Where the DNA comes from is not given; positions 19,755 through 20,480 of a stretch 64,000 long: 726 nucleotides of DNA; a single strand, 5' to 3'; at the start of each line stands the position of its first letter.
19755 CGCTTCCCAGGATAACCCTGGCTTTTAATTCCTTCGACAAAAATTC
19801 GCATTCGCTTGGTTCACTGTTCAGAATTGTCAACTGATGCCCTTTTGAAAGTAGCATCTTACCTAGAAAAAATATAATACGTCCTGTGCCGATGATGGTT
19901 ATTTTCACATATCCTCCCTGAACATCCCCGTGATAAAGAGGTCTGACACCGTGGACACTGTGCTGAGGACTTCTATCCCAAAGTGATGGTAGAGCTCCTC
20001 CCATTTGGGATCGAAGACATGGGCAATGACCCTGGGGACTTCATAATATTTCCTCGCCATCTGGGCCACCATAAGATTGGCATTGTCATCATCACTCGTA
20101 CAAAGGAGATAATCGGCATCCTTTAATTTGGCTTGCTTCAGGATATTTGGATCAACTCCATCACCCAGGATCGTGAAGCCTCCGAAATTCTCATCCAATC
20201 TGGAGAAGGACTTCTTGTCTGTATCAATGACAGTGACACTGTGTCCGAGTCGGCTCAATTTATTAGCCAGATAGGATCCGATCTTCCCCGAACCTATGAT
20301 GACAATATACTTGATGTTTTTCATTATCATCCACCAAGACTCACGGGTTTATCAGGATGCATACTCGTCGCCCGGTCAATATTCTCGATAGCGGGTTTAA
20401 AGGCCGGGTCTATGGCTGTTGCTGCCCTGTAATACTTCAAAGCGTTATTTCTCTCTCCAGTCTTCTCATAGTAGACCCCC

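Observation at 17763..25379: K+ uptake genes (trkA-N, trkA, trkH) fused into an operon with a hybrid HK, an HK and a REC-TPR regulator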

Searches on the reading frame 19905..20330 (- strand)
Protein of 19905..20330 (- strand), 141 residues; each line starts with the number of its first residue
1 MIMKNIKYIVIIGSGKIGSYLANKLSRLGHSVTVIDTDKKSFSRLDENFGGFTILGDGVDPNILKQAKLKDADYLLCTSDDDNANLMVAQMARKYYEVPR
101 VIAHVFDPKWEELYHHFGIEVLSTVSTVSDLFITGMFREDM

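Call 5: search_protein_families(library=pfam, proteins=[window:19905-20330:-], max_evalue=0.01)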
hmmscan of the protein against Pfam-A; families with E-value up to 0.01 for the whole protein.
window:19905-20330:- (141 aa): 19 families
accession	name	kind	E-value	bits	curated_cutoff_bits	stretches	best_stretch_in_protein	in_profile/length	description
PF02254.24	TrkA_N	-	1.8e-25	90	23.8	1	9-121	1-112/116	TrkA-N domain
PF02558.23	ApbA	-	7.5e-07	29.3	22.2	1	9-77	1-72/150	Ketopantoate reductase PanE/ApbA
PF00070.33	Pyr_redox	-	8.5e-07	29.9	22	1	9-49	2-42/82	Pyridine nucleotide-disulphide oxidoreductase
PF03435.24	Sacchrp_dh_NADP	-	8.1e-06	26.6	25.1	1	9-73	1-70/129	Saccharopine dehydrogenase NADP binding domain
PF13241.12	NAD_binding_7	-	8.5e-06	26.7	22.1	1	7-94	8-84/104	Putative NAD(P)-binding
PF03807.23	F420_oxidored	-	2.6e-05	25.2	21.6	1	9-54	2-46/94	NADP oxidoreductase coenzyme F420-dependent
PF03721.20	UDPG_MGDP_dh_N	-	8.1e-05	22.7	27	1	9-47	3-41/187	UDP-glucose/GDP-mannose dehydrogenase family, NAD binding domain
PF07992.20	Pyr_redox_2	-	0.00016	21.6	26.1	1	7-50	143-186/291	Pyridine nucleotide-disulphide oxidoreductase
PF00899.27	ThiF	-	0.00027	20.6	28.1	1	8-45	22-60/238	ThiF family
PF13450.12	NAD_binding_8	-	0.00032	21.3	21.9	1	11-38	1-28/68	NAD(P)-binding Rossmann-like domain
PF01262.27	AlaDh_PNT_C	-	0.00041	20.3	23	1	9-78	31-99/214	Alanine dehydrogenase/PNT, C-terminal domain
PF13478.12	XdhC_C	-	0.0011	19.9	29.7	1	9-83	1-55/125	XdhC Rossmann domain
PF01266.30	DAO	-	0.0016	18.5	27.9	1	9-38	2-31/353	FAD dependent oxidoreductase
PF02737.24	3HCDH_N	-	0.0018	18.7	22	1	9-48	2-41/180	3-hydroxyacyl-CoA dehydrogenase, NAD binding domain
PF01210.29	NAD_Gly3P_dh_N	-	0.0029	18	23.1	1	9-49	2-42/158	NAD-dependent glycerol-3-phosphate dehydrogenase N-terminus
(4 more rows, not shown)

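Call 6: search_protein_families(library=ncbifam, proteins=[window:19905-20330:-], max_evalue=0.01)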
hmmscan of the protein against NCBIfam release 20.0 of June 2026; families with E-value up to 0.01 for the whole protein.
window:19905-20330:- (141 aa): 64 families (the best 25 are shown)
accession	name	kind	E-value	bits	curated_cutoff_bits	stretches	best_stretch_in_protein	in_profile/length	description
NF007039.0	PRK09496.3-2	equivalog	1.4e-23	83.5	293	1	9-122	3-120/446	Trk system potassium transporter TrkA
NF007041.0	PRK09496.3-4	equivalog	1.4e-23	83.4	386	1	4-122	225-343/450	Trk system potassium transporter TrkA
NF007031.0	PRK09496.1-2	equivalog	1.2e-22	80.6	289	1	9-116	3-115/458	Trk system potassium transporter TrkA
NF007032.0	PRK09496.1-4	equivalog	3.4e-22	79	309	1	9-122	3-116/457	Trk system potassium transporter TrkA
NF007030.0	PRK09496.1-1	equivalog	1.1e-17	63.9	371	1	9-110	3-104/458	Trk system potassium transporter TrkA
NF007043.0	PRK09496.3-6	equivalog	1.1e-17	63.9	384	1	5-124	230-349/445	Trk system potassium transporter TrkA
NF007034.0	PRK09496.2-1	subfamily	1.3e-17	63.8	344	1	8-123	2-119/445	Trk system potassium transporter TrkA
NF007033.0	PRK09496.1-5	equivalog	5.4e-14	52.1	338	1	9-114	3-107/449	Trk system potassium transporter TrkA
NF007038.0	PRK09496.2-6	equivalog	2.7e-13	49.5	374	1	9-120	3-118/445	Trk system potassium transporter TrkA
NF007040.0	PRK09496.3-3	equivalog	1.2e-12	47.2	455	1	6-110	3-106/462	Trk system potassium transporter TrkA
NF007036.0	PRK09496.2-3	subfamily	1.3e-12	47.2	407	1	4-122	228-347/448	Trk system potassium transporter TrkA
NF007035.0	PRK09496.2-2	equivalog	1.1e-11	44.3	521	1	8-112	2-105/455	Trk system potassium transporter TrkA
NF007037.0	PRK09496.2-4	equivalog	4.9e-11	42.1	445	1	8-94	2-88/454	Trk system potassium transporter TrkA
NF007042.0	PRK09496.3-5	equivalog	1.7e-07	30.3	467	1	9-105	3-99/466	Trk system potassium transporter TrkA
NF007950.1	PRK10669.1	equivalog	2.8e-07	29.8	700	1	7-97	418-507/547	YbaL family putative K(+) efflux transporter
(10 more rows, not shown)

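Call 48: find_homologous_proteins(query=window:19905-20330:-, max_evalue=1e-8)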
Query window:19905-20330:- (141 aa): 3 proteins with E <= 1e-8 among 13 candidates.
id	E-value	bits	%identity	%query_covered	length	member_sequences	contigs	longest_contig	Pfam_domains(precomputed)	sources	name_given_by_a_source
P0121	2.0e-83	295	96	99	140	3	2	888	PF02254.25,PF00070.34,PF02558.23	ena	-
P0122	3.4e-68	246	78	99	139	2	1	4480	PF02254.25,PF00070.34,PF02558.23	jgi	jgi:trk system potassium uptake protein TrkA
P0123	6.5e-34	135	48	94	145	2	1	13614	PF02254.25,PF02558.23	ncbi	ncbi:MAG: potassium channel family protein [Anaerolineales bacterium]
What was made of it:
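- Tried and rejected: A word-index homologue search with the 141-aa N-only RCK protein found only three proteins (call 48).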

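Call 51: find_related_loci(query=A3, collection=metagenome_contigs, flank=6000)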
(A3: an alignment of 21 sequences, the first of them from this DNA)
Query A3 (141 aa) in metagenome_contigs; peptide patterns used: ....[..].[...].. (x = any residue, [..] = any of these).
600 stretches matched a pattern (row limit reached: there are more); 588 encode a relative of the query (tblastn E <= 1e-3); the best 80 are kept; 80 distinct loci.
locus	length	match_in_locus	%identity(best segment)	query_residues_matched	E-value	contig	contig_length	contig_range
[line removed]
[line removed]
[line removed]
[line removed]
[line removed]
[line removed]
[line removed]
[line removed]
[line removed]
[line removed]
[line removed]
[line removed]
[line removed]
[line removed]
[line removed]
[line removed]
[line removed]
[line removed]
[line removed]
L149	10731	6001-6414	44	3-141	4e-35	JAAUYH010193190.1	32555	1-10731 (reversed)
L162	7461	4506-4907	43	3-136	4e-34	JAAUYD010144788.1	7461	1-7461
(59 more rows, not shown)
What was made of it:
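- Tried and rejected: I replaced it with a metagenome locus scan (call 51).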

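Call 54: search_protein_families(library=pfam, proteins=[L116:5354-5998:+, L116:3021-4382:+, L116:1174-3012:+, L130:2439-3446:+, L133:1790-2851:+, L146:229-2382:+, L149:3070-5826:+, L162:2967-4445:+, L162:2111-2773:+, L162:244-2091:+], max_evalue=0.00001)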
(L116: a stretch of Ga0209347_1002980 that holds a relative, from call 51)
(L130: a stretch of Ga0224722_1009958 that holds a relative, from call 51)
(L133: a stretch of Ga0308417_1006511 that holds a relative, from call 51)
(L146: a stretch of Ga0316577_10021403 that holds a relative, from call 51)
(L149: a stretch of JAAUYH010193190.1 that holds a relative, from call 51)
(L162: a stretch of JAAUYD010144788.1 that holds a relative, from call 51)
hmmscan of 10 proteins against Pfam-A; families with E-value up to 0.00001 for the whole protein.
L116:5354-5998:+ (214 aa): 1 family
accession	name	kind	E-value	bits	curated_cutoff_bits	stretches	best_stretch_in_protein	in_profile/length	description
PF00072.30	Response_reg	-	2.4e-29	102.2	30.2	1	94-203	1-110/111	Response regulator receiver domain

L116:3021-4382:+ (453 aa): 6 families
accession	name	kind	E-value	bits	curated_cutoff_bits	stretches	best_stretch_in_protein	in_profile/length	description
PF00158.32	Sigma54_activat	-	5.1e-65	218.7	20.2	1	154-318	3-167/168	Sigma-54 interaction domain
PF00072.30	Response_reg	-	2.3e-24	86.1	30.2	1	14-120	1-107/111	Response regulator receiver domain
PF25601.1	AAA_lid_14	-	1.1e-22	80.1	27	1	324-398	1-75/87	AAA+ ATPase lid domain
PF14532.12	Sigma54_activ_2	-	8.9e-19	68.5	25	1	158-323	6-138/138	Sigma-54 interaction domain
PF07728.20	AAA_5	-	3.4e-08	34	22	1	176-294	2-123/139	AAA domain (dynein-related subfamily)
PF00004.35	AAA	-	4e-06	27.7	21.2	0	176-309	1-127/131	ATPase family associated with various cellular activities (AAA)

L116:1174-3012:+ (612 aa): 6 families
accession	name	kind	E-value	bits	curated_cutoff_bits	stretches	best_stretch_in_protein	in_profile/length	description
PF02518.31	HATPase_c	-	2.9e-30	105.4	26.4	1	504-611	2-110/111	Histidine kinase-, DNA gyrase B-, and HSP90-like ATPase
PF00512.31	HisKA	-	2.7e-18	66.2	26.9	1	390-457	2-66/66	His Kinase A (phospho-acceptor) domain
PF00672.30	HAMP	-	3.9e-16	59.5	25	1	202-252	1-51/53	HAMP domain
PF08448.16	PAS_4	-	1.9e-10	41.4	23.1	1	274-385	1-110/110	PAS fold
PF12860.13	PAS_7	-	4.7e-06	27.2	27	0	274-387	1-114/115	PAS fold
PF00989.32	PAS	-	7.5e-06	26.4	22.6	0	270-380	3-113/113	PAS fold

L130:2439-3446:+ (335 aa): 0 families

L133:1790-2851:+ (353 aa): 0 families

L146:229-2382:+ (717 aa): 2 families
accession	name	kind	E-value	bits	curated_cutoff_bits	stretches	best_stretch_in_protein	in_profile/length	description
PF09699.15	Paired_CXXCH_1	-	1.9e-14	53.5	20.6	0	340-374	6-39/41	Doubled CXXCH motif (Paired_CXXCH_1)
PF14522.11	Cytochrome_C7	-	2.8e-07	30.7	24.8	0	563-648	14-67/67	Cytochrome c7 and related cytochrome c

L149:3070-5826:+ (918 aa): 6 families
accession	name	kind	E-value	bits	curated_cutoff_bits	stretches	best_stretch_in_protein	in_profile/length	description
PF00122.25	E1-E2_ATPase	-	2.3e-52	177.6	28.1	1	112-305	2-181/181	E1-E2 ATPase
PF00689.26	Cation_ATPase_C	-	1.5e-50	171.8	27.3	1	741-911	1-175/175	Cation transporting ATPase, C-terminus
PF13246.12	Cation_ATPase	-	1.5e-20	73.4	21.7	1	386-497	1-91/91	Cation transport ATPase (P-type)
PF00702.32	Hydrolase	-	2.6e-18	67.5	26.4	1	553-671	86-191/191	haloacid dehalogenase-like hydrolase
PF00690.31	Cation_ATPase_N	-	5.3e-17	61.7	20.4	1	4-72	1-69/69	Cation transporter/ATPase, N-terminus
PF08282.18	Hydrolase_3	-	2.4e-06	27.9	20.9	0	654-697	206-248/255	haloacid dehalogenase-like hydrolase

L162:2967-4445:+ (492 aa): 2 families
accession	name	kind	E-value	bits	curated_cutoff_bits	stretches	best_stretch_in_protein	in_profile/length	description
PF00128.31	Alpha-amylase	-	2.3e-19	70.4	22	1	33-384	28-372/446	Alpha amylase, catalytic domain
PF02324.22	Glyco_hydro_70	-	5.5e-08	31.8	24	0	24-113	607-697/831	Glycosyl hydrolase family 70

L162:2111-2773:+ (220 aa): 4 families
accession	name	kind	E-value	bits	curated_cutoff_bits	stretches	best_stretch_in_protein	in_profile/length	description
PF00072.30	Response_reg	-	2.4e-28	98.9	30.2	1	6-115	1-110/111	Response regulator receiver domain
PF13414.12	TPR_11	-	6.5e-08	32.6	26.8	0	147-180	9-42/42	TPR repeat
PF13181.12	TPR_8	-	6e-07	29.6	25.7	0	167-198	2-33/34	Tetratricopeptide repeat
PF07719.23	TPR_2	-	1.4e-06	28.4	27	0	166-198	1-33/34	Tetratricopeptide repeat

L162:244-2091:+ (615 aa): 7 families
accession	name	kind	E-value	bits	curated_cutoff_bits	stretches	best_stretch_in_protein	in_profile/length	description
PF02518.31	HATPase_c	-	2e-31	109.1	26.4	1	504-612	2-110/111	Histidine kinase-, DNA gyrase B-, and HSP90-like ATPase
PF00512.31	HisKA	-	1e-19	70.8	26.9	1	390-457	2-66/66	His Kinase A (phospho-acceptor) domain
PF00672.30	HAMP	-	3.9e-12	46.7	25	1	202-253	1-52/53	HAMP domain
PF00989.32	PAS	-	3.5e-10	40.3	22.6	1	269-380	2-113/113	PAS fold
PF08448.16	PAS_4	-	1.3e-07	32.2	23.1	1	276-384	3-109/110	PAS fold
PF13426.13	PAS_9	-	2e-07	31.7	27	1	279-381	2-102/103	PAS domain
PF12729.13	4HB_MCP_1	-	3.2e-07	30.5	27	1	11-128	1-122/181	Four helix bundle sensory module for signal transduction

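Call 65: search_protein_families(library=ncbifam, proteins=[L162:2967-4445:+, L116:5354-5998:+], max_evalue=0.00001)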
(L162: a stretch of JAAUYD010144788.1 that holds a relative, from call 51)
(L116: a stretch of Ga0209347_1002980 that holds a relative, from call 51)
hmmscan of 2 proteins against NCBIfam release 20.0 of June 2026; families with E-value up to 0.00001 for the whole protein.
L162:2967-4445:+ (492 aa): 12 families
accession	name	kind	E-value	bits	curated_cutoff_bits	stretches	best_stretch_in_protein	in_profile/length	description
NF006969.0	PRK09441.1-2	equivalog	2.2e-216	719.4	382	1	5-491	3-482/483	alpha-amylase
NF006972.0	PRK09441.1-5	equivalog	5.9e-197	655.2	804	1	3-490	31-513/514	alpha-amylase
NF006968.0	PRK09441.1-1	equivalog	2.6e-170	567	389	1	6-490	4-491/495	alpha-amylase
NF006971.0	PRK09441.1-4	equivalog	2.7e-168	560.7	781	1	5-490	3-481/484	alpha-amylase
NF006970.0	PRK09441.1-3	equivalog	1.8e-99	333.6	516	1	3-491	37-465/466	alpha-amylase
NF008183.0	PRK10933.1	subfamily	1.9e-08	33.5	535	0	26-108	35-106/551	alpha,alpha-phosphotrehalase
TIGR02403.1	trehalose_treC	equivalog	1.3e-07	30.6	799.05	0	31-107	34-99/544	alpha,alpha-phosphotrehalase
TIGR02402.1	trehalose_TreZ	equivalog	3e-07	29.1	538.8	0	25-132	113-209/545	malto-oligosyltrehalose trehalohydrolase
TIGR02456.1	treS_nterm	equivalog_domain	2e-06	26.6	678.35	1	24-238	28-201/539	maltose alpha-D-glucosyltransferase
NF007060.0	PRK09505.2-5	equivalog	2.9e-06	25.6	790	0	23-107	234-321/690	alpha-amylase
NF041321.1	Alpha-amyl_MalA_Halo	equivalog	5e-06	25.2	875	0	22-108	280-355/666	alpha-amylase MalA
NF002983.0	PRK03705.1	equivalog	8e-06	24.2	901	0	78-109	238-268/658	glycogen debranching protein GlgX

L116:5354-5998:+ (214 aa): 97 families (the best 25 are shown)
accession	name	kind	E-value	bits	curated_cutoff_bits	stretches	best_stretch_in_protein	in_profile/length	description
NF008469.0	PRK11361.1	equivalog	3.5e-27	95.2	714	1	92-209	5-122/461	acetoacetate metabolism transcriptional regulator AtoC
NF041946.1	LuxO_transreg_Vib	equivalog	2.1e-26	92.7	800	1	97-211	2-116/463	quorum-sensing sigma-54 dependent transcriptional regulator LuxO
TIGR01818.1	ntrC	equivalog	3.4e-24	85.5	558.6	1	94-210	1-117/463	nitrogen regulation protein NR(I)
NF006900.1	PRK09390.1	equivalog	8e-24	84.3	255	1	92-210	5-123/203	response regulator FixJ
NF053512.1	nitric_RR_NosR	exception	5.7e-23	81.6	400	1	94-211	1-119/422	response regulator c-di-GMP phosphodiesterase, NosR family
NF053854.1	RespRegPhoBBctds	equivalog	2.1e-22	79.6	270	1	94-210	1-118/225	two-component system response regulator PhoB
NF051870.1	NAssimRespRegNtrX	equivalog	2.3e-22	79.5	600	1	93-208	3-120/452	nitrogen assimilation response regulator NtrX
NF040534.1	resp_reg_YycF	equivalog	3.7e-22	78.7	340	1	93-210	2-118/231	response regulator YycF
NF045944.1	ResRegRpaBCyano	equivalog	4.9e-22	78.4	330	1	95-210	1-115/229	response regulator transcription factor RpaB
NF008176.1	PRK10923.1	equivalog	1.8e-21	76.3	620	1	94-207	6-119/469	nitrogen regulation protein NR(I)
NF040749.1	tetrathio_RR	equivalog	7.7e-20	71.4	290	1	94-207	2-115/191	tetrathionate respiration response regulator TtrR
NF011695.0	PRK15115.1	equivalog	1.3e-19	70.3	763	1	89-208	4-123/445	two-component system response regulator GlrR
NF007005.1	PRK09468.1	equivalog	1.4e-18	67.2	331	1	92-211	4-123/237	osmolarity response regulator transcription factor OmpR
NF045505.1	RR_RssB_Pseudo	equivalog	2.1e-18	66.5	700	1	90-209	4-124/394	two-component system response regulator RssB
NF008296.0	PRK11083.1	equivalog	3.5e-18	65.8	273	1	92-211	4-122/228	two-component system response regulator CreB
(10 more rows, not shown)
